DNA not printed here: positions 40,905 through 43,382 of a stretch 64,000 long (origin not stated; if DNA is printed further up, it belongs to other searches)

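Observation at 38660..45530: Five-gene coupled operon joining a NuoE/F/G-like (HydABC-type) module to an NfnA/B-like module: candidate electron-bifurcating complex of unknown substrate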

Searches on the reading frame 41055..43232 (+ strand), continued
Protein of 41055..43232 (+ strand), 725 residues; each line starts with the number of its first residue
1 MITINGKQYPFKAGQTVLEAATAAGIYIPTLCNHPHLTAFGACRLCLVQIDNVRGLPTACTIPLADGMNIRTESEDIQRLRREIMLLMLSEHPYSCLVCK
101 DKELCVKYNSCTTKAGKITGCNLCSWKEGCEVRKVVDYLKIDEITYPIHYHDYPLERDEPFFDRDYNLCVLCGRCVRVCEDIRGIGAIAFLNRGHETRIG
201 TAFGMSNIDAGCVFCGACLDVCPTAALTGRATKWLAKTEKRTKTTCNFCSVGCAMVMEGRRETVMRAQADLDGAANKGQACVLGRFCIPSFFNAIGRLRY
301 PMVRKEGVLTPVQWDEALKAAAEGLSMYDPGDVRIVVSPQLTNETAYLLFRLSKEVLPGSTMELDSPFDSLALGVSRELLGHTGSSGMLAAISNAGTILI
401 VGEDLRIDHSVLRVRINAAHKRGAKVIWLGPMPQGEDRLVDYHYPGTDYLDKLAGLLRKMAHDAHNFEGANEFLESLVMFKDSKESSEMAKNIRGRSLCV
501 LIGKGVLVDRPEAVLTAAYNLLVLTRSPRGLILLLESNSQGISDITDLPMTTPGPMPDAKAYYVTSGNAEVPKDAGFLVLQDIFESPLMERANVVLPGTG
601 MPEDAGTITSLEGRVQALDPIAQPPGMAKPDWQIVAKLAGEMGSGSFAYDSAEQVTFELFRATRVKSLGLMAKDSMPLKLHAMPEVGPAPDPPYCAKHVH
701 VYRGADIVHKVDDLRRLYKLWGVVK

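Call 74: find_homologous_proteins(query=L018:8974-12246:+, max_evalue=1e-30)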
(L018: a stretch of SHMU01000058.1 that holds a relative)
Query L018:8974-12246:+ (1090 aa): 4652 proteins with E <= 1e-30 among 8000 candidates; the best 120 are listed.
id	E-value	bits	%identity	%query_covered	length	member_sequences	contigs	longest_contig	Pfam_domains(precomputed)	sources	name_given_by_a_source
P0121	0.0e+0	2495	100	99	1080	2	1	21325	PF10418.15,PF14697.12,PF13510.12,PF10588.15,PF00384.28,PF00111.33,PF00037.33,PF12838.13,PF22117.3,PF04879.22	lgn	-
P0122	0.0e+0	1682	66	99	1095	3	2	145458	PF10418.15,PF13510.12,PF10588.15,PF00384.28,PF00037.33,PF12838.13,PF22117.3,PF13187.12,PF04879.22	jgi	jgi:predicted molibdopterin-dependent oxidoreductase YjgC/NAD(P)H-flavin reductase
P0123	0.0e+0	1504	59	99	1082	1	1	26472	PF10418.15,PF13510.12,PF10588.15,PF00384.28,PF00111.33,PF00037.33,PF12838.13,PF22117.3,PF04879.22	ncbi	-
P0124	0.0e+0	1490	59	100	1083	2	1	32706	PF10418.15,PF14697.12,PF13510.12,PF10588.15,PF00384.28,PF00111.33,PF00037.33,PF12838.13,PF22117.3,PF13187.12,PF04879.22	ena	-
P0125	0.0e+0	1480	59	99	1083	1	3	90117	PF10418.15,PF14697.12,PF13510.12,PF10588.15,PF00384.28,PF00111.33,PF00037.33,PF12838.13,PF22117.3,PF13187.12,PF04879.22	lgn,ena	-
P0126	0.0e+0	1477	59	99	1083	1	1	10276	PF10418.15,PF14697.12,PF13510.12,PF10588.15,PF00384.28,PF00111.33,PF00037.33,PF12838.13,PF22117.3,PF13187.12,PF04879.22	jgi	-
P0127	0.0e+0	1471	59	100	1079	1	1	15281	PF10418.15,PF13510.12,PF10588.15,PF00384.28,PF00111.33,PF00037.33,PF12838.13,PF22117.3,PF04879.22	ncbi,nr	ncbi:MAG: sulfide/dihydroorotate dehydrogenase-like FAD/NAD-binding protein [Promethearchaeota archa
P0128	0.0e+0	1454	58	99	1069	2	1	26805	PF10418.15,PF13510.12,PF10588.15,PF00384.28,PF00037.33,PF12838.13,PF22117.3,PF13237.12,PF04879.22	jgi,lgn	-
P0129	0.0e+0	1314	54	98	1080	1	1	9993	PF10418.15,PF13510.12,PF10588.15,PF00384.28,PF00111.33,PF00037.33,PF12838.13,PF22117.3,PF13237.12,PF13187.12,PF04879.22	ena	-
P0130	0.0e+0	1273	51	99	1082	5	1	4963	PF10418.15,PF13510.12,PF10588.15,PF00384.28,PF00111.33,PF00037.33,PF12838.13,PF22117.3,PF13237.12,PF13187.12,PF04879.22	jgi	-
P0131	0.0e+0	1262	52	98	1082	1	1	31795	PF10418.15,PF14697.12,PF13510.12,PF10588.15,PF00384.28,PF00111.33,PF00037.33,PF12838.13,PF22117.3,PF13237.12,PF04879.22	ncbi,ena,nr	ncbi:MAG: sulfide/dihydroorotate dehydrogenase-like FAD/NAD-binding protein [Candidatus Lokiarchaeot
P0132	0.0e+0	1262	50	100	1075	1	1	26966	PF10418.15,PF13510.12,PF10588.15,PF00384.28,PF00111.33,PF00037.33,PF12838.13,PF22117.3,PF13187.12,PF04879.22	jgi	jgi:NADH dehydrogenase/NADH:ubiquinone oxidoreductase subunit G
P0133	0.0e+0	1255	51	99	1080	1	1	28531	PF10418.15,PF13510.12,PF10588.15,PF00384.28,PF00111.33,PF00037.33,PF12838.13,PF22117.3,PF13187.12,PF04879.22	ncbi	-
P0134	0.0e+0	1247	53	99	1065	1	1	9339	PF10418.15,PF13510.12,PF10588.15,PF00384.28,PF00111.33,PF12838.13,PF22117.3,PF04879.22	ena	-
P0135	0.0e+0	1241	50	99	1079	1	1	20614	PF10418.15,PF13510.12,PF10588.15,PF00384.28,PF00111.33,PF00037.33,PF12838.13,PF22117.3,PF04879.22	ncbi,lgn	-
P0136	0.0e+0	1236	51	99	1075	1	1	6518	PF10418.15,PF13510.12,PF10588.15,PF00384.28,PF00111.33,PF00037.33,PF12838.13,PF22117.3,PF13237.12,PF04879.22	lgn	-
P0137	0.0e+0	1224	51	99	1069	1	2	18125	PF10418.15,PF13510.12,PF10588.15,PF00384.28,PF00111.33,PF12838.13,PF22117.3,PF04879.22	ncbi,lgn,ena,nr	ncbi:MAG: sulfide/dihydroorotate dehydrogenase-like FAD/NAD-binding protein [Candidatus Helarchaeota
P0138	0.0e+0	1208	50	99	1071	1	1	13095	PF10418.15,PF13510.12,PF10588.15,PF00384.28,PF00111.33,PF12838.13,PF22117.3,PF04879.22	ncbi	-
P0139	0.0e+0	1193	50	99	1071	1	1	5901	PF10418.15,PF13510.12,PF10588.15,PF00384.28,PF00111.33,PF00037.33,PF12838.13,PF22117.3,PF13237.12,PF13187.12,PF04879.22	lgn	-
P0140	0.0e+0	1184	50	99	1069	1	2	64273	PF10418.15,PF14697.12,PF13510.12,PF10588.15,PF00384.28,PF12837.13,PF12838.13,PF22117.3,PF13237.12,PF13183.12,PF04879.22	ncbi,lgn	-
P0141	0.0e+0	1179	50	99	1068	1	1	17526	PF10418.15,PF13510.12,PF10588.15,PF00384.28,PF00111.33,PF12838.13,PF22117.3,PF13237.12,PF04879.22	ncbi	-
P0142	0.0e+0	1172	49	98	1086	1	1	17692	PF10418.15,PF14697.12,PF13510.12,PF10588.15,PF00384.28,PF00111.33,PF00037.33,PF12838.13,PF22117.3,PF04879.22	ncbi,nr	ncbi:MAG: sulfide/dihydroorotate dehydrogenase-like FAD/NAD-binding protein [Candidatus Lokiarchaeot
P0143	0.0e+0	1169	50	98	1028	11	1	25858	PF10418.15,PF13510.12,PF10588.15,PF00384.28,PF00111.33,PF00037.33,PF12838.13,PF22117.3,PF04879.22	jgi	jgi:NADH dehydrogenase/NADH:ubiquinone oxidoreductase subunit G/NAD(P)H-flavin reductase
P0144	0.0e+0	1169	48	99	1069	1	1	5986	PF10418.15,PF13510.12,PF10588.15,PF00384.28,PF00037.33,PF12838.13,PF22117.3,PF13237.12,PF04879.22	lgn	-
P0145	0.0e+0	1165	51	95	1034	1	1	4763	PF10418.15,PF13510.12,PF10588.15,PF00384.28,PF00111.33,PF00037.33,PF12838.13,PF22117.3,PF13187.12,PF04879.22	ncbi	ncbi:MAG: sulfide/dihydroorotate dehydrogenase-like FAD/NAD-binding protein, partial [Promethearchae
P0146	0.0e+0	1165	48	100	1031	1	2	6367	PF10418.15,PF13510.12,PF10588.15,PF00384.28,PF00111.33,PF00037.33,PF12838.13,PF22117.3,PF13237.12,PF04879.22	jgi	-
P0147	0.0e+0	1163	49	99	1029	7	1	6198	PF10418.15,PF14697.12,PF13510.12,PF10588.15,PF00384.28,PF00111.33,PF00037.33,PF12838.13,PF22117.3,PF04879.22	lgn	-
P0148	0.0e+0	1153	50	97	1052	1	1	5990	PF10418.15,PF13510.12,PF10588.15,PF00384.28,PF12838.13,PF22117.3,PF04879.22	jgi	-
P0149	0.0e+0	1150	49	99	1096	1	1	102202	PF10418.15,PF13510.12,PF10588.15,PF00384.28,PF00111.33,PF00037.33,PF12838.13,PF22117.3,PF04879.22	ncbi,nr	ncbi:MAG: sulfide/dihydroorotate dehydrogenase-like FAD/NAD-binding protein [Candidatus Lokiarchaeot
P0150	0.0e+0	1146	47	100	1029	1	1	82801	PF10418.15,PF13510.12,PF10588.15,PF00384.28,PF00111.33,PF00037.33,PF12838.13,PF22117.3,PF04879.22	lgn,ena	-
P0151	0.0e+0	1117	48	98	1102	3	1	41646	PF10418.15,PF13510.12,PF10588.15,PF00384.28,PF00111.33,PF00037.33,PF12838.13,PF22117.3,PF13237.12,PF04879.22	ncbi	ncbi:MAG: sulfide/dihydroorotate dehydrogenase-like FAD/NAD-binding protein [Promethearchaeota archa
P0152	0.0e+0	1112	47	99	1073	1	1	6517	PF10418.15,PF13510.12,PF10588.15,PF00384.28,PF00037.33,PF12838.13,PF22117.3,PF13187.12,PF04879.22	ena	-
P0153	0.0e+0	1107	48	94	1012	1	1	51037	PF10418.15,PF10588.15,PF00384.28,PF00037.33,PF12838.13,PF22117.3,PF04879.22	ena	-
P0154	0.0e+0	1075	46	100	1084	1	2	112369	PF10418.15,PF14697.12,PF13510.12,PF10588.15,PF00384.28,PF00037.33,PF12838.13,PF22117.3,PF13187.12,PF04879.22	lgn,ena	-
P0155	0.0e+0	1064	45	100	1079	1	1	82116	PF10418.15,PF13510.12,PF10588.15,PF00384.28,PF00111.33,PF00037.33,PF12838.13,PF22117.3,PF04879.22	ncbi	ncbi:MAG: sulfide/dihydroorotate dehydrogenase-like FAD/NAD-binding protein [Promethearchaeia archae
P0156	0.0e+0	1064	50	49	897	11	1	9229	PF10418.15,PF13510.12,PF10588.15,PF00384.28,PF00111.33,PF00037.33,PF12838.13,PF22117.3,PF13187.12,PF04879.22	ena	-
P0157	0.0e+0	1027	49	49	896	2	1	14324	PF10418.15,PF14697.12,PF13510.12,PF10588.15,PF00384.28,PF00111.33,PF12837.13,PF00037.33,PF12838.13,PF22117.3,PF13237.12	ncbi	ncbi:MAG: sulfide/dihydroorotate dehydrogenase-like FAD/NAD-binding protein [Promethearchaeota archa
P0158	0.0e+0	1017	48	48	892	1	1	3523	PF10418.15,PF13510.12,PF10588.15,PF00384.28,PF00111.33,PF12838.13,PF22117.3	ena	-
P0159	4.0e-297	1007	53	41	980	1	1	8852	PF10418.15,PF13510.12,PF10588.15,PF00384.28,PF00111.33,PF00037.33,PF12838.13,PF22117.3,PF13187.12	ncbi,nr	ncbi:MAG: sulfide/dihydroorotate dehydrogenase-like FAD/NAD-binding protein [archaeon]|nr:sulfide/di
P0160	4.6e-297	1006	49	49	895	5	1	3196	PF10418.15,PF14697.12,PF13510.12,PF10588.15,PF00384.28,PF00111.33,PF00037.33,PF12838.13,PF22117.3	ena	-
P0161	4.2e-296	1003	48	48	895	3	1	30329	PF10418.15,PF13510.12,PF10588.15,PF00384.28,PF00111.33,PF12837.13,PF00037.33,PF12838.13,PF22117.3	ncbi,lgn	ncbi:MAG: sulfide/dihydroorotate dehydrogenase-like FAD/NAD-binding protein [Candidatus Thorarchaeot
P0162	1.1e-294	999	48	48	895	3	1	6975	PF10418.15,PF14697.12,PF13510.12,PF10588.15,PF00384.28,PF00111.33,PF12837.13,PF00037.33,PF12838.13,PF22117.3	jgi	-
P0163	1.1e-294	999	50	47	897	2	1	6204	PF10418.15,PF13510.12,PF10588.15,PF00384.28,PF00037.33,PF12838.13,PF22117.3,PF13187.12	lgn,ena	-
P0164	6.6e-294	996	51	41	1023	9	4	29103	PF10418.15,PF13510.12,PF10588.15,PF00384.28,PF00111.33,PF12837.13,PF00037.33,PF12838.13,PF22117.3,PF13237.12,PF04879.22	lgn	-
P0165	3.4e-293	994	50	49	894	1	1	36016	PF10418.15,PF14697.12,PF13510.12,PF10588.15,PF00384.28,PF12837.13,PF00037.33,PF12838.13,PF22117.3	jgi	jgi:NAD(P)H-flavin reductase/ferredoxin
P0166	7.4e-293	993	49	48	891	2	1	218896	PF10418.15,PF14697.12,PF13510.12,PF10588.15,PF00384.28,PF00037.33,PF12838.13,PF22117.3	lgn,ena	-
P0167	2.8e-292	991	47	47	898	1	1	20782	PF10418.15,PF14697.12,PF13510.12,PF10588.15,PF00384.28,PF00111.33,PF12837.13,PF00037.33,PF12838.13,PF22117.3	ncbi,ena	-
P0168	5.6e-291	986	49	47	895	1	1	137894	PF10418.15,PF14697.12,PF13510.12,PF10588.15,PF00384.28,PF12837.13,PF00037.33,PF12838.13,PF22117.3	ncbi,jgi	ncbi:MAG: sulfide/dihydroorotate dehydrogenase-like FAD/NAD-binding protein [Promethearchaeota archa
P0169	4.7e-290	983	48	49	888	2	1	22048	PF10418.15,PF14697.12,PF13510.12,PF10588.15,PF00384.28,PF12837.13,PF00037.33,PF12838.13,PF22117.3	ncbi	-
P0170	8.4e-290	982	48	48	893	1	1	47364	PF10418.15,PF14697.12,PF13510.12,PF10588.15,PF00384.28,PF00111.33,PF12837.13,PF00037.33,PF12838.13,PF22117.3,PF04879.22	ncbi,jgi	ncbi:MAG: sulfide/dihydroorotate dehydrogenase-like FAD/NAD-binding protein [Promethearchaeota archa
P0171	1.4e-288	978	46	51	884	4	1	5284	PF10418.15,PF14697.12,PF13510.12,PF10588.15,PF00384.28,PF12837.13,PF00037.33,PF12838.13,PF22117.3,PF13237.12,PF13187.12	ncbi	ncbi:MAG: sulfide/dihydroorotate dehydrogenase-like FAD/NAD-binding protein [Promethearchaeota archa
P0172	3.9e-287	974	48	47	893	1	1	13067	PF10418.15,PF14697.12,PF13510.12,PF10588.15,PF00384.28,PF00111.33,PF00037.33,PF12838.13,PF22117.3,PF13187.12,PF04879.22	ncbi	ncbi:MAG: sulfide/dihydroorotate dehydrogenase-like FAD/NAD-binding protein [Promethearchaeota archa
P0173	7.3e-285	966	48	48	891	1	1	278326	PF10418.15,PF14697.12,PF13510.12,PF10588.15,PF00384.28,PF00111.33,PF00037.33,PF12838.13,PF22117.3,PF13237.12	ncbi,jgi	ncbi:MAG: sulfide/dihydroorotate dehydrogenase-like FAD/NAD-binding protein [Promethearchaeota archa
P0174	4.6e-284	963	44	99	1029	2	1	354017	PF10418.15,PF13510.12,PF10588.15,PF00384.28,PF00111.33,PF00037.33,PF12838.13,PF22117.3,PF13237.12,PF13187.12,PF04879.22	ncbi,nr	ncbi:MAG: sulfide/dihydroorotate dehydrogenase-like FAD/NAD-binding protein [Candidatus Lokiarchaeot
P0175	6.2e-284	963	47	48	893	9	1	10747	PF10418.15,PF14697.12,PF13510.12,PF10588.15,PF00384.28,PF12838.13,PF22117.3,PF04879.22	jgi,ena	-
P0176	1.6e-280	952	43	99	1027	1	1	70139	PF14697.12,PF10588.15,PF00384.28,PF00111.33,PF12838.13,PF22117.3,PF10418.15,PF13510.12,PF00037.33,PF13237.12,PF13187.12,PF04879.22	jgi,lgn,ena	-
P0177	1.4e-275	935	44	99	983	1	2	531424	PF14697.12,PF10588.15,PF00384.28,PF00111.33,PF12838.13,PF22117.3,PF10418.15,PF13510.12,PF00037.33,PF13237.12,PF13187.12,PF04879.22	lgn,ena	-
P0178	7.8e-268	910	50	48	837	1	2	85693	PF10418.15,PF14697.12,PF10588.15,PF00384.28,PF12837.13,PF00037.33,PF12838.13,PF22117.3,PF04879.22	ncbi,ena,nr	ncbi:MAG: sulfide/dihydroorotate dehydrogenase-like FAD/NAD-binding protein [Candidatus Lokiarchaeot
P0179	2.2e-263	895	43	99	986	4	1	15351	PF10418.15,PF14697.12,PF13510.12,PF10588.15,PF00384.28,PF00111.33,PF00037.33,PF12838.13,PF22117.3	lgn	-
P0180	2.8e-245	835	55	34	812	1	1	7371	PF14697.12,PF10588.15,PF00384.28,PF00111.33,PF12837.13,PF12838.13,PF22117.3,PF13510.12,PF00037.33,PF25160.2,PF13237.12,PF13187.12,PF04879.22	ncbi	ncbi:MAG: molybdopterin-dependent oxidoreductase, partial [Candidatus Heimdallarchaeota archaeon]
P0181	2.7e-236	805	49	49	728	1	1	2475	PF10418.15,PF00384.28,PF00037.33,PF12838.13,PF22117.3,PF13237.12,PF13187.12,PF04879.22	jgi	jgi:NAD(P)H-flavin reductase/ferredoxin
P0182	6.2e-230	784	48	49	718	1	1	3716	PF10418.15,PF14697.12,PF00384.28,PF00037.33,PF12838.13,PF22117.3,PF13237.12,PF13187.12,PF04879.22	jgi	jgi:NAD(P)H-flavin reductase/ferredoxin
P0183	4.6e-227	775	44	76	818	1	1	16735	PF13510.12,PF10588.15,PF00384.28,PF00111.33,PF00037.33,PF12838.13,PF22117.3,PF04879.22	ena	-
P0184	5.0e-225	768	42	86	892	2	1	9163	PF14697.12,PF13510.12,PF10588.15,PF00384.28,PF00037.33,PF12838.13,PF22117.3,PF13237.12,PF13187.12,PF04879.22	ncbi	ncbi:MAG: molybdopterin-dependent oxidoreductase, partial [Promethearchaeota archaeon]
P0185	7.9e-203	694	54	34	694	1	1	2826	PF14697.12,PF13510.12,PF10588.15,PF00384.28,PF00111.33,PF12837.13,PF00037.33,PF12838.13,PF22117.3,PF13187.12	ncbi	ncbi:MAG: molybdopterin-dependent oxidoreductase, partial [Promethearchaeota archaeon]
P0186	1.8e-188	647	31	65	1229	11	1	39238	PF10588.15,PF00384.28,PF00111.33,PF12837.13,PF12838.13,PF22117.3,PF10418.15,PF13510.12,PF00037.33,PF01568.28,PF13237.12,PF13183.12,PF04879.22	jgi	jgi:formate dehydrogenase alpha subunit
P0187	1.2e-180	621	42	33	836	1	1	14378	PF10418.15,PF13510.12,PF10588.15,PF00384.28,PF00111.33,PF00037.33,PF12838.13,PF22117.3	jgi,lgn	jgi:NAD(P)H-flavin reductase/ferredoxin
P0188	7.2e-178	612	40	33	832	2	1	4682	PF10418.15,PF13510.12,PF00384.28,PF00111.33,PF00037.33,PF12838.13,PF22117.3,PF13237.12,PF13187.12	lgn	-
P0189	8.3e-177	608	40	36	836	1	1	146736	PF10418.15,PF13510.12,PF00384.28,PF00111.33,PF00037.33,PF12838.13,PF22117.3,PF13237.12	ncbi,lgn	-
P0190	1.0e-176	608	39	43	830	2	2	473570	PF10418.15,PF13510.12,PF00384.28,PF00111.33,PF00037.33,PF12838.13,PF22117.3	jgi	-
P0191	3.5e-176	606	48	50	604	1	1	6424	PF14697.12,PF13510.12,PF10588.15,PF00384.28,PF00111.33,PF00037.33,PF12838.13,PF22117.3,PF13237.12,PF04879.22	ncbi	ncbi:MAG: molybdopterin-dependent oxidoreductase, partial [Promethearchaeota archaeon]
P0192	4.9e-176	606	40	36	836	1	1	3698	PF10418.15,PF13510.12,PF00384.28,PF00111.33,PF00037.33,PF12838.13,PF22117.3,PF13237.12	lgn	-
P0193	5.0e-176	606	40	33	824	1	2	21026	PF10418.15,PF13510.12,PF10588.15,PF00384.28,PF00111.33,PF00037.33,PF12838.13,PF22117.3,PF13237.12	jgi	-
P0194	1.2e-175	604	42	33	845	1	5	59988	PF10418.15,PF13510.12,PF10588.15,PF00384.28,PF00111.33,PF12837.13,PF00037.33,PF12838.13,PF22117.3,PF13237.12,PF13187.12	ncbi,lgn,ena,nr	ncbi:MAG: sulfide/dihydroorotate dehydrogenase-like FAD/NAD-binding protein [Deltaproteobacteria bac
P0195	2.2e-174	600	39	44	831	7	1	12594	PF10418.15,PF13510.12,PF10588.15,PF00384.28,PF12838.13,PF22117.3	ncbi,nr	ncbi:MAG: sulfide/dihydroorotate dehydrogenase-like FAD/NAD-binding protein [bacterium]|nr:sulfide/d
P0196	4.9e-173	596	38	36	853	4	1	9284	PF10418.15,PF13510.12,PF10588.15,PF00384.28,PF00111.33,PF12838.13,PF22117.3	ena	-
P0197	1.7e-172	594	29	65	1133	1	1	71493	PF10418.15,PF13510.12,PF10588.15,PF00384.28,PF00111.33,PF12838.13,PF22117.3,PF04879.22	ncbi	-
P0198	1.5e-171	591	42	33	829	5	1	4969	PF10418.15,PF13510.12,PF00384.28,PF12837.13,PF00037.33,PF12838.13,PF22117.3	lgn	-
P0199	3.8e-171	590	38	43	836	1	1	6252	PF10418.15,PF13510.12,PF00384.28,PF12838.13,PF22117.3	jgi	-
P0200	3.0e-169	583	39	44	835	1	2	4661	PF10418.15,PF13510.12,PF10588.15,PF00384.28,PF00111.33,PF12838.13,PF22117.3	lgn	-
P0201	4.2e-168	579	37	43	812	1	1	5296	PF10418.15,PF14697.12,PF13510.12,PF10588.15,PF00384.28,PF00037.33,PF12838.13,PF22117.3,PF13187.12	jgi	-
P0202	4.1e-167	576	36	44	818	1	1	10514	PF10418.15,PF13510.12,PF00384.28,PF00111.33,PF00037.33,PF12838.13,PF22117.3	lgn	-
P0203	3.7e-162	560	38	33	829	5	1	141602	PF10418.15,PF13510.12,PF00384.28,PF12838.13,PF22117.3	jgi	jgi:NADH dehydrogenase/NADH:ubiquinone oxidoreductase subunit G/NAD(P)H-flavin reductase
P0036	1.7e-161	558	38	70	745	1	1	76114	PF13510.12,PF10588.15,PF00384.28,PF00037.33,PF12838.13,PF22117.3,PF04879.22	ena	-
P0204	6.9e-160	552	36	41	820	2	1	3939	PF10418.15,PF13510.12,PF00037.33,PF12838.13,PF22117.3,PF13237.12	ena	-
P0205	4.5e-159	550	43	59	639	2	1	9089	PF14697.12,PF10588.15,PF00384.28,PF00111.33,PF12837.13,PF12838.13,PF22117.3,PF13510.12,PF00037.33,PF13237.12,PF13187.12,PF04879.22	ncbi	ncbi:MAG: 4Fe-4S dicluster domain-containing protein, partial [Promethearchaeota archaeon]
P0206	1.7e-158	548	37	73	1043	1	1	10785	PF14697.12,PF10588.15,PF00384.28,PF12837.13,PF12838.13,PF22117.3,PF13510.12,PF12797.13,PF00037.33,PF25160.2,PF13237.12,PF13183.12,PF13187.12,PF04879.22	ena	-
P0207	3.7e-158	547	42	34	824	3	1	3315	PF10418.15,PF13510.12,PF10588.15,PF00384.28,PF00111.33,PF12838.13,PF22117.3,PF13187.12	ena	-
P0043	6.0e-158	546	36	70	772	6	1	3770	PF13510.12,PF10588.15,PF00384.28,PF00037.33,PF12838.13,PF22117.3,PF04879.22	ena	-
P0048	3.3e-157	543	37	70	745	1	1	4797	PF13510.12,PF10588.15,PF00384.28,PF00037.33,PF12838.13,PF22117.3,PF04879.22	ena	-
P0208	6.5e-156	539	28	66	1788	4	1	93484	PF14697.12,PF10588.15,PF00384.28,PF12837.13,PF12838.13,PF22117.3,PF13510.12,PF12797.13,PF00037.33,PF01568.28,PF13237.12,PF13183.12,PF04879.22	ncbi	ncbi:MAG: formate dehydrogenase subunit alpha [bacterium]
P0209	7.8e-156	539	35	36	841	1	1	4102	PF10418.15,PF13510.12,PF00111.33,PF12838.13,PF22117.3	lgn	-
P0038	1.2e-153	532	36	70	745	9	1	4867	PF13510.12,PF10588.15,PF00384.28,PF00037.33,PF12838.13,PF22117.3,PF04879.22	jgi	-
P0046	1.2e-152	528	37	70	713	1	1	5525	PF13510.12,PF10588.15,PF00384.28,PF00037.33,PF12838.13,PF22117.3,PF13187.12,PF04879.22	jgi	jgi:predicted molibdopterin-dependent oxidoreductase YjgC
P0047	1.8e-152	528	36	70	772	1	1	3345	PF13510.12,PF10588.15,PF00384.28,PF00037.33,PF12838.13,PF22117.3,PF04879.22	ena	-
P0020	1.7e-151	524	38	65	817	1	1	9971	PF13510.12,PF10588.15,PF00384.28,PF00111.33,PF00037.33,PF12838.13,PF22117.3,PF04879.22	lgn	-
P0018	1.1e-150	522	36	70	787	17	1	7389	PF13510.12,PF10588.15,PF00384.28,PF00111.33,PF00037.33,PF12838.13,PF22117.3,PF13237.12,PF13187.12,PF04879.22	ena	-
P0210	2.5e-150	521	34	73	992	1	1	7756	PF14697.12,PF10588.15,PF00384.28,PF00111.33,PF12837.13,PF13484.12,PF12838.13,PF22117.3,PF13510.12,PF12797.13,PF00037.33,PF25160.2,PF13237.12,PF13187.12,PF04879.22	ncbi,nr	ncbi:MAG: molybdopterin-dependent oxidoreductase [Candidatus Lokiarchaeota archaeon]|nr:molybdopteri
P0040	5.9e-150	519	35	70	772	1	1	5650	PF13510.12,PF10588.15,PF00384.28,PF00037.33,PF12838.13,PF22117.3,PF13187.12,PF04879.22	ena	-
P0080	6.3e-150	519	36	70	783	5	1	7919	PF14697.12,PF13510.12,PF10588.15,PF00384.28,PF00111.33,PF00037.33,PF12838.13,PF22117.3,PF04879.22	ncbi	-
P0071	5.8e-149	516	36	70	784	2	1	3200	PF13510.12,PF10588.15,PF00384.28,PF00111.33,PF00037.33,PF12838.13,PF22117.3,PF13187.12,PF04879.22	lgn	-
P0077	3.1e-148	514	36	70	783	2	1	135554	PF14697.12,PF13510.12,PF10588.15,PF00384.28,PF00111.33,PF00037.33,PF12838.13,PF22117.3,PF04879.22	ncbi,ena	-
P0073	7.7e-148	512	35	70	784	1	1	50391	PF14697.12,PF13510.12,PF10588.15,PF00384.28,PF00111.33,PF00037.33,PF12838.13,PF22117.3,PF04879.22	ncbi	ncbi:MAG: molybdopterin-dependent oxidoreductase [Thermoplasmatota archaeon]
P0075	1.6e-147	511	35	70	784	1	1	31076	PF14697.12,PF13510.12,PF10588.15,PF00384.28,PF00111.33,PF00037.33,PF12838.13,PF22117.3,PF04879.22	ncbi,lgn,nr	ncbi:MAG: molybdopterin-dependent oxidoreductase [Candidatus Thermoplasmatota archaeon]|nr:molybdopt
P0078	1.3e-146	508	37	64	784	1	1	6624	PF14697.12,PF13510.12,PF10588.15,PF00384.28,PF00111.33,PF00037.33,PF12838.13,PF22117.3,PF04879.22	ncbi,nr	ncbi:MAG: molybdopterin-dependent oxidoreductase [Candidatus Thermoplasmatota archaeon]|nr:molybdopt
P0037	3.5e-146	507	37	70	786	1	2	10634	PF13510.12,PF10588.15,PF00384.28,PF00037.33,PF12838.13,PF22117.3,PF04879.22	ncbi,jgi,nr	ncbi:MAG: molybdopterin-dependent oxidoreductase [Deltaproteobacteria bacterium]|nr:molybdopterin-de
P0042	5.7e-146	506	35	70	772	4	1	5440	PF13510.12,PF10588.15,PF00384.28,PF00037.33,PF12838.13,PF22117.3,PF04879.22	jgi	-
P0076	1.6e-145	505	34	72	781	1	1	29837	PF13510.12,PF10588.15,PF00384.28,PF00111.33,PF00037.33,PF12838.13,PF22117.3,PF04879.22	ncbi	-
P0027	3.1e-145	504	36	70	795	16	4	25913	PF13510.12,PF10588.15,PF00384.28,PF00111.33,PF00037.33,PF12838.13,PF22117.3,PF13237.12,PF04879.22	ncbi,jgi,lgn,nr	ncbi:MAG: molybdopterin-dependent oxidoreductase [Desulfobacteraceae bacterium]|nr:molybdopterin-dep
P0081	8.1e-145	502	34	71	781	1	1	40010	PF14697.12,PF13510.12,PF10588.15,PF00384.28,PF00111.33,PF00037.33,PF12838.13,PF22117.3,PF04879.22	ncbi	ncbi:MAG: molybdopterin-dependent oxidoreductase [Thermoplasmatota archaeon]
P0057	1.6e-144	501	35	70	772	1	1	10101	PF13510.12,PF10588.15,PF00384.28,PF00037.33,PF12838.13,PF22117.3,PF04879.22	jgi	jgi:predicted molibdopterin-dependent oxidoreductase YjgC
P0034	2.3e-144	501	36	70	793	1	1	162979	PF13510.12,PF10588.15,PF00384.28,PF00037.33,PF12838.13,PF22117.3,PF13237.12,PF13187.12,PF04879.22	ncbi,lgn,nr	ncbi:MAG: molybdopterin-dependent oxidoreductase [Candidatus Desulfaltia sp.]|nr:molybdopterin-depen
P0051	2.7e-144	501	35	70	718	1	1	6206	PF13510.12,PF10588.15,PF00384.28,PF00037.33,PF12838.13,PF22117.3,PF13187.12,PF04879.22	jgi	-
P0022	5.8e-144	500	36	70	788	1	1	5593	PF13510.12,PF10588.15,PF00384.28,PF00037.33,PF12838.13,PF22117.3,PF04879.22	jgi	jgi:formate dehydrogenase alpha subunit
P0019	7.4e-144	499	35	70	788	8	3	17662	PF13510.12,PF10588.15,PF00384.28,PF00037.33,PF12838.13,PF22117.3,PF13237.12,PF04879.22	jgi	jgi:formate dehydrogenase alpha subunit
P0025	8.1e-144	499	34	72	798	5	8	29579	PF13510.12,PF10588.15,PF00384.28,PF00037.33,PF12838.13,PF22117.3,PF13237.12,PF13187.12,PF04879.22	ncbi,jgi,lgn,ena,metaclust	metaclust:\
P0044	1.0e-143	499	35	70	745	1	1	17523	PF13510.12,PF10588.15,PF00384.28,PF00037.33,PF12838.13,PF22117.3,PF04879.22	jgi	jgi:predicted molibdopterin-dependent oxidoreductase YjgC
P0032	1.1e-143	499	36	70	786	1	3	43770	PF13510.12,PF10588.15,PF00384.28,PF00037.33,PF12838.13,PF22117.3,PF13237.12,PF13187.12,PF04879.22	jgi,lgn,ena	-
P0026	7.5e-143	496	35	70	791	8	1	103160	PF13510.12,PF10588.15,PF00384.28,PF00037.33,PF12838.13,PF22117.3,PF04879.22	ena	-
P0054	9.7e-143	496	36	65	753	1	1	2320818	PF13510.12,PF10588.15,PF00384.28,PF00037.33,PF12838.13,PF22117.3,PF04879.22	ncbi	ncbi:MAG: molybdopterin-dependent oxidoreductase, partial [Thermoplasmatales archaeon]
